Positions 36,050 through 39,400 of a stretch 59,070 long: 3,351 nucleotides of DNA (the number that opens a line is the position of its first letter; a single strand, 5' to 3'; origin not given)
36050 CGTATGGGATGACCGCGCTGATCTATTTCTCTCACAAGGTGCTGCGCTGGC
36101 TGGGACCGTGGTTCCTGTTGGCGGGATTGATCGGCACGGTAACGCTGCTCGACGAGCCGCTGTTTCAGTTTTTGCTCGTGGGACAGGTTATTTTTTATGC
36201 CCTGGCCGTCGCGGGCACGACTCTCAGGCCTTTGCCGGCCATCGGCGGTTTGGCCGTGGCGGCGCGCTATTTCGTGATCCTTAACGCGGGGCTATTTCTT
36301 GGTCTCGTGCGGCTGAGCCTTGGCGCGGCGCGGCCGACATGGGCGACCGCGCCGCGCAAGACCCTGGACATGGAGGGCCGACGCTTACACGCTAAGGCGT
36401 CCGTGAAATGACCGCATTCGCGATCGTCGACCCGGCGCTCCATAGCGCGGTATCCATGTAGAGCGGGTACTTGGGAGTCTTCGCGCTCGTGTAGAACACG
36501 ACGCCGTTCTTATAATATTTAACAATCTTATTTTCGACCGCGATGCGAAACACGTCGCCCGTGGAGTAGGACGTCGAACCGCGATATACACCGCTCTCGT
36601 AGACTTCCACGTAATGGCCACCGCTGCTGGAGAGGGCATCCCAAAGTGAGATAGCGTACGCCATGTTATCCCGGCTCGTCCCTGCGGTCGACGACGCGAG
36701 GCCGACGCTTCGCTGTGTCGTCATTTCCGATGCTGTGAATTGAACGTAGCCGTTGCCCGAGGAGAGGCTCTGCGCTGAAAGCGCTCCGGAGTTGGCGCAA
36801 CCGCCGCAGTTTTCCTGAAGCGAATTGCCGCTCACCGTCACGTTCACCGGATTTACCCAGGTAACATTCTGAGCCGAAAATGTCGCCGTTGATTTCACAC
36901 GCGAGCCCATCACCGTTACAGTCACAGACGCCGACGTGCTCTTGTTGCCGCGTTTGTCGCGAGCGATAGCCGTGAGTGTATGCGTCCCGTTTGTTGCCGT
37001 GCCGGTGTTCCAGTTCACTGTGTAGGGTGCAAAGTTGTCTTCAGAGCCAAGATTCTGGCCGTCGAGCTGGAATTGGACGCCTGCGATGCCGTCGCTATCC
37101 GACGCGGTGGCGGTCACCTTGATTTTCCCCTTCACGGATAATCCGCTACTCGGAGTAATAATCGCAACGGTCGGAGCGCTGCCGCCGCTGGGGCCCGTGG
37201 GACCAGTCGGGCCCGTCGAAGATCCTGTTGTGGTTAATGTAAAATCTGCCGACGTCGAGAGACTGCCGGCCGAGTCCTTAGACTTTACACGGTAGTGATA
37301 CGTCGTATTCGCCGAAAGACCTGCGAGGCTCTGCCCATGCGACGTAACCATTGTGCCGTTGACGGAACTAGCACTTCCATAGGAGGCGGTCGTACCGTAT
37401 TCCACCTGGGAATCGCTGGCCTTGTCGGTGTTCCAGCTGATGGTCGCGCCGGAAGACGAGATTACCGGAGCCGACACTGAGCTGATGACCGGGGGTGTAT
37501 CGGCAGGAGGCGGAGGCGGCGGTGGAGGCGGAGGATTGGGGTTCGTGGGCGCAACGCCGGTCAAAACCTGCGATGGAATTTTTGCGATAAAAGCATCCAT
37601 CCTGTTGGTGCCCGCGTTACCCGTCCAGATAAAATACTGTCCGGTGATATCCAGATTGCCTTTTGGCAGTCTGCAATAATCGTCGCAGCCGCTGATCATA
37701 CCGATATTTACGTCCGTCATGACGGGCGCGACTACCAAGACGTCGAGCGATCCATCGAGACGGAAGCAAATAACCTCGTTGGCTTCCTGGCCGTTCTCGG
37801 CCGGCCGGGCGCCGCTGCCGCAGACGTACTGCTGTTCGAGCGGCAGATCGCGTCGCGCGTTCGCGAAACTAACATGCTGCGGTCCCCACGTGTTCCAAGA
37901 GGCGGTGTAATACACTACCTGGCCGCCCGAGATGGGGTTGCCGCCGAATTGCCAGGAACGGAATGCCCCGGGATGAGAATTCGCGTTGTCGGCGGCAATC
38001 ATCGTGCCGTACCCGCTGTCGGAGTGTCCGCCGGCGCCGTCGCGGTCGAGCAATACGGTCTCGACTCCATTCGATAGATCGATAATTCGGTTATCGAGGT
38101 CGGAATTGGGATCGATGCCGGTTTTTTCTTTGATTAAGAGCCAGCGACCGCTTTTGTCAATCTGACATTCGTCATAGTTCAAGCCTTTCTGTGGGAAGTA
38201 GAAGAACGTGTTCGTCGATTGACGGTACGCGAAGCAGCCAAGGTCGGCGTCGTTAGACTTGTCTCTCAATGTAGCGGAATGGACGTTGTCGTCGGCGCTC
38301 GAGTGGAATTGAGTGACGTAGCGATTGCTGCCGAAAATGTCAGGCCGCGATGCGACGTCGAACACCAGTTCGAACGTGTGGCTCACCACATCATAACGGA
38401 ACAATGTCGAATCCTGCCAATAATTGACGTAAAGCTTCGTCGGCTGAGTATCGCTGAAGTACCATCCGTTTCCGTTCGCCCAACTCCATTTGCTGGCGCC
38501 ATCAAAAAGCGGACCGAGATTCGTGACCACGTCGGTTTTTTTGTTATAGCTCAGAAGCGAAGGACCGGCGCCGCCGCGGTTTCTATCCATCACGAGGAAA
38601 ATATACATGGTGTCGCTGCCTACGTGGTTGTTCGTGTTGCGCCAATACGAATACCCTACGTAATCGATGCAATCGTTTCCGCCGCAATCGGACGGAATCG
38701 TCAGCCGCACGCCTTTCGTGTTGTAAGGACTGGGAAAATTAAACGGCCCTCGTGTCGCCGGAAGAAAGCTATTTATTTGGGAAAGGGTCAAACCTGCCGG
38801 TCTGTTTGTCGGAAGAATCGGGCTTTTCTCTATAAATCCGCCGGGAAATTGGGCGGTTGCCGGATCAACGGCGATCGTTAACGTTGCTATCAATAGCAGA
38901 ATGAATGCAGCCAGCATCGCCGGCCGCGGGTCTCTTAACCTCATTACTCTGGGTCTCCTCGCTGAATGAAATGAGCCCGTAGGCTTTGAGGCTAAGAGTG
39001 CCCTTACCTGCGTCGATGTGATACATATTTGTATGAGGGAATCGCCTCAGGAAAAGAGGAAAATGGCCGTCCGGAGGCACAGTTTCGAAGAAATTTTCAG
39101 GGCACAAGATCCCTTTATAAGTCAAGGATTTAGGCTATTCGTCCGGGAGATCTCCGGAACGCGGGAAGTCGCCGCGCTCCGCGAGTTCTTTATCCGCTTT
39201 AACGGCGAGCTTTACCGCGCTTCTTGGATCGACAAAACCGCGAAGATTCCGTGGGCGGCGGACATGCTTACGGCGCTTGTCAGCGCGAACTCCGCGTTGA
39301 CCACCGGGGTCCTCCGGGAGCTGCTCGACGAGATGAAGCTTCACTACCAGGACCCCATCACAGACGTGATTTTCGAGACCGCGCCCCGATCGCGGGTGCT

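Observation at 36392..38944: Convergent 850-aa paralogue with a poly-Pro linker and three adhesion/carbohydrate-type domains closes the EPS locus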

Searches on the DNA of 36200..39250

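Call 101: search_rna_families(source=window, start=36200, end=39250, threshold=evalue, max_evalue=1)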
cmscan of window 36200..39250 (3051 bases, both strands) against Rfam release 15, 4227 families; matches with E-value up to 1: 0.
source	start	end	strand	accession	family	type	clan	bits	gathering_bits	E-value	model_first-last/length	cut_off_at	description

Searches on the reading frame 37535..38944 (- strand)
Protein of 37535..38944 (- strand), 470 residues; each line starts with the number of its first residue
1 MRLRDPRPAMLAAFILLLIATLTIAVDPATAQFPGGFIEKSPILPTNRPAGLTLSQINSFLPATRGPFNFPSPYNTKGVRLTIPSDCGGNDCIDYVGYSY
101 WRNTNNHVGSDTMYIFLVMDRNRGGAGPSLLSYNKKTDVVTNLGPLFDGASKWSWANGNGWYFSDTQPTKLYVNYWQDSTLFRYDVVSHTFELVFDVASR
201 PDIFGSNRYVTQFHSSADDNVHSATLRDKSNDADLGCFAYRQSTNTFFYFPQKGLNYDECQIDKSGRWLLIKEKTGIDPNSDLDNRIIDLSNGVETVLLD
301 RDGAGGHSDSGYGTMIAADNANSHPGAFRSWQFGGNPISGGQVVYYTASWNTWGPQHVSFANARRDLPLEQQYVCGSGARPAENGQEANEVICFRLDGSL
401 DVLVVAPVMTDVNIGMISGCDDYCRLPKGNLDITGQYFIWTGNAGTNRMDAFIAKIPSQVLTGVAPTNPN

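Call 28: predict_structure(alignment_id=A1)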
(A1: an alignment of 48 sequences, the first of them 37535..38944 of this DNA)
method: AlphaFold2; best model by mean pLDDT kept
length: 470 residues; sequences in the alignment: 48
mean_pLDDT: 90.6   pTM: 0.89
mean pLDDT of the five models: 90.6, 88.9, 88.5, 88.1, 87.5
residues with pLDDT >= 90: 355; 70-90: 77; 50-70: 34; < 50: 4
segments of 3 or more residues with pLDDT < 50: 1-3
pLDDT, mean of each block of 10 residues (from residue 1): 55 77 58 91 80 92 97 96 94 88 94 97 95 98 98 94 97 96 98 98 97 97 98 97 98 92 98 93 95 96 92 95 94 84 93 87 95 93 69 97 94 76 85 96 92 96 66
secondary structure, 60 per line:
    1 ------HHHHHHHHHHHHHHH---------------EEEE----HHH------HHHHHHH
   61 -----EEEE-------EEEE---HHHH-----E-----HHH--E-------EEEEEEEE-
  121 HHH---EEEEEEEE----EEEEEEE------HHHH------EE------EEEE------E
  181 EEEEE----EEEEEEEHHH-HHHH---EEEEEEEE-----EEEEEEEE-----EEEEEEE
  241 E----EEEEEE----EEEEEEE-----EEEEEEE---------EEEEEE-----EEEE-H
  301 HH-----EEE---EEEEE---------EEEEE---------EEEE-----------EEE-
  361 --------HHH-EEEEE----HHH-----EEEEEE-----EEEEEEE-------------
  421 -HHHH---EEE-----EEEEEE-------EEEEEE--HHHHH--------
elements in order: H7-21 E37-40 H54-60 E66-69 E77-80 H84-87 E112-119 E127-134 E139-145 H152-155 E170-173 E180-185 E190-196 H201-204 E208-215 E221-228 E234-241 E246-251 E256-262 E268-274 E284-289 E295-298 E308-310 E314-318 E328-332 E342-345 E357-359 E373-377 E390-395 E401-407 H422-425 E429-431 E437-442 E450-455 H458-462

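Call 31: fold_search(model_id=the predicted structure, library=pdb)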
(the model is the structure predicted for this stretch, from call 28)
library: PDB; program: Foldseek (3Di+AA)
matches with E <= 10: 1309; with E <= 0.001: 677
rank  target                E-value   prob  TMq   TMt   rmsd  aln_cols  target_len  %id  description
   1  3pe7                  7.1e-12  1.00  0.59  0.72   4.8       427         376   11  Oligogalacturonate lyase in complex with manganese (released 2010-11-03)
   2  3c5m_A                1.3e-11  1.00  0.58  0.70   4.9       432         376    9  Crystal structure of oligogalacturonate lyase (VPA0088) from Vibrio parahaemolyticus. Northeast Structural Genomics Co (released 2008-02-26)
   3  9d5n_CH               9.3e-08  1.00  0.35  0.28  10.2       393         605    8  48-nm doublet microtubule from Trichomonas vaginalis strain G3 (released 2025-05-14)
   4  6p2l_A                1.4e-07  1.00  0.29  0.21  17.9       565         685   12  Crystal structure of Niastella koreensis GH74 (NkGH74) enzyme (released 2019-07-31)
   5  7r5k_40               1.6e-07  1.00  0.41  0.48   8.5       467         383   11  Human nuclear pore complex (constricted) (released 2022-06-22)
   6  3zwl_D                1.7e-07  1.00  0.42  0.54   7.3       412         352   12  Structure of eukaryotic translation initiation factor eIF3i complex with eIF3b C-terminus (655-700) (released 2011-10-05)
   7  3bws_A                1.8e-07  1.00  0.40  0.45  10.8       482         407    9  Crystal structure of the leptospiral antigen Lp49 (released 2008-10-07)
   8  2hqs_B                2.1e-07  1.00  0.32  0.36  12.8       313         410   11  Crystal structure of TolB/Pal complex (released 2007-04-03)
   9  7on6                  2.1e-07  1.00  0.32  0.44   9.9       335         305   13  Crystal structure of the computationally designed SAKe6AE protein (released 2022-12-14)
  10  7mx5_B                2.5e-07  1.00  0.35  0.40  13.8       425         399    9  Crystal structure of TolB from Acinetobacter baumannii (released 2021-05-26)
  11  7on7_A                2.6e-07  1.00  0.32  0.47   8.2       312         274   12  Crystal structure of the computationally designed SAKe6BE-L2 protein (released 2022-12-14)
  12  4l7c_A                2.8e-07  1.00  0.32  0.47   9.1       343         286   11  Structure of keap1 kelch domain with 2-{[(1S)-2-{[(1R,2S)-2-(1H-tetrazol-5-yl)cyclohexyl]carbonyl}-1,2,3,4-tetrahydroi (released 2014-02-19)
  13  4n1b_B                2.8e-07  1.00  0.31  0.46   8.2       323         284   11  STRUCTURE OF KEAP1 KELCH DOMAIN WITH(1S,2R)-2-[(1S)-1-[(1-oxo-2,3-dihydro-1H-isoindol-2-Yl)methyl]-1,2,3,4-tetrahydroi (released 2014-02-19)
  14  2bkl_B                2.8e-07  1.00  0.39  0.29   9.8       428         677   12  Structural and Mechanistic Analysis of Two Prolyl Endopeptidases: Role of Inter-Domain Dynamics in Catalysis and Speci (released 2005-03-09)
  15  8pjr                  2.9e-07  1.00  0.34  0.51   6.7       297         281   11  Crystal structure of the SAKe6AC-LB protein (released 2024-07-10)
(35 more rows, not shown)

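Call 32: search_solved_structures(query=A1, max_evalue=10, show_alignments=3)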
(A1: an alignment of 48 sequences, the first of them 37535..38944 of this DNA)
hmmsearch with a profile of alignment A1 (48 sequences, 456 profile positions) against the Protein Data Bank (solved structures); distinct sequences matched with E-value up to 10: 0.

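Call 52: search_protein_families(library=pfam, alignment_id=A1, max_evalue=10)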
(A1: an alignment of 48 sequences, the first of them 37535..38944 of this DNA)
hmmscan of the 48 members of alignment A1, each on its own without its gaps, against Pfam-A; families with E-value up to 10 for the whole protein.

A. member 1, window:37535-38944:- (470 aa): 1 family
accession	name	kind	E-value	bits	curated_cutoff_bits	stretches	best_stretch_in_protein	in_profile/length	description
PF17164.10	DUF5122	-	0.076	13.7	27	1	384-401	16-33/36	Domain of unknown function (DUF5122) beta-propeller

B. families by the number of members that match (of 48 scanned): 7 families
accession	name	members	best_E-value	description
PF17164.10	DUF5122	4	0.0027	Domain of unknown function (DUF5122) beta-propeller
PF25815.1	CTHRC1_C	2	0.0093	CTHRC1, C-terminal domain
PF13415.12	Kelch_3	2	0.15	Galactose oxidase, central domain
PF17793.6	AHD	1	0.14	ANC1 homology domain (AHD)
PF25137.1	ADH_Fe_C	1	0.17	Fe-containing alcohol dehydrogenase family, C-terminal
PF13962.11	PGG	1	0.23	Domain of unknown function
PF23810.1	DUF7182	1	0.32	Family of unknown function (DUF7182)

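Call 89: fold_search(model_id=the predicted structure, library=viral)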
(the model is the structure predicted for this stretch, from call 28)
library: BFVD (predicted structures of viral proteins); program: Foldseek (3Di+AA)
matches with E <= 10: 981; with E <= 0.001: 153
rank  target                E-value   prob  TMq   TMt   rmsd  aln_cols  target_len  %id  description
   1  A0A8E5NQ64            1.5e-15  1.00  0.62  0.27   7.2       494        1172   14  (no name in the UniProt tables at hand)
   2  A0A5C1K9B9            2.5e-08  1.00  0.28  0.22  26.8       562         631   10  Uncharacterized protein [Pseudomonas phage vB_PaeM_PS119XW]
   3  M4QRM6                5.0e-08  1.00  0.48  0.21  11.2       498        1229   13  (no name in the UniProt tables at hand)
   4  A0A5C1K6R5            1.4e-07  1.00  0.31  0.43  10.9       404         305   11  Kelch repeat protein [Pseudomonas phage vB_PaeM_PS119XW]
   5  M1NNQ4                2.2e-07  1.00  0.37  0.36  10.0       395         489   10  BTB domain-containing protein [Moumouvirus goulette]
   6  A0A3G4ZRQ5            2.6e-07  1.00  0.43  0.33   8.6       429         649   11  Putative transmembrane protein [Terrestrivirus sp.]
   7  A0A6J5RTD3            2.7e-07  1.00  0.43  0.38  11.3       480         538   10  Uncharacterized protein [uncultured Caudovirales phage]
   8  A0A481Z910            2.9e-07  1.00  0.46  0.55  10.1       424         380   11  Uncharacterized protein [Pithovirus LCPAC304]
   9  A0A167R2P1            6.1e-07  1.00  0.27  0.27  15.0       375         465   11  Putative BTB/POZ domain-containing protein [Powai lake megavirus]
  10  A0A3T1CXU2            7.2e-07  1.00  0.44  0.31   9.3       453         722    9  Uncharacterized protein [Acanthamoeba castellanii medusavirus J1]
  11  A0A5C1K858            7.6e-07  1.00  0.35  0.32  21.7       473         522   10  Uncharacterized protein [Pseudomonas phage vB_PaeM_PS119XW]
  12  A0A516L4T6            1.0e-06  1.00  0.41  0.42  11.8       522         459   11  (no name in the UniProt tables at hand)
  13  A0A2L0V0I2            1.1e-06  1.00  0.35  0.14  11.4       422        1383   14  Autotransporter adhesin [Agrobacterium phage Atu_ph07]
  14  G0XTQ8                1.2e-06  1.00  0.33  0.48   7.5       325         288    9  CPXV215 protein [Cowpox virus]
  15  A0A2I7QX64            1.3e-06  1.00  0.42  0.47   6.8       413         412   10  (no name in the UniProt tables at hand)
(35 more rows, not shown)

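Call 90: search_dna_similar(query=window:37535-38944:-, collection=phages, mode=protein, max_evalue=0.001, max_rows=15)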
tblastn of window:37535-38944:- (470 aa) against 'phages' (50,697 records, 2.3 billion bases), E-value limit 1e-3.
No match.
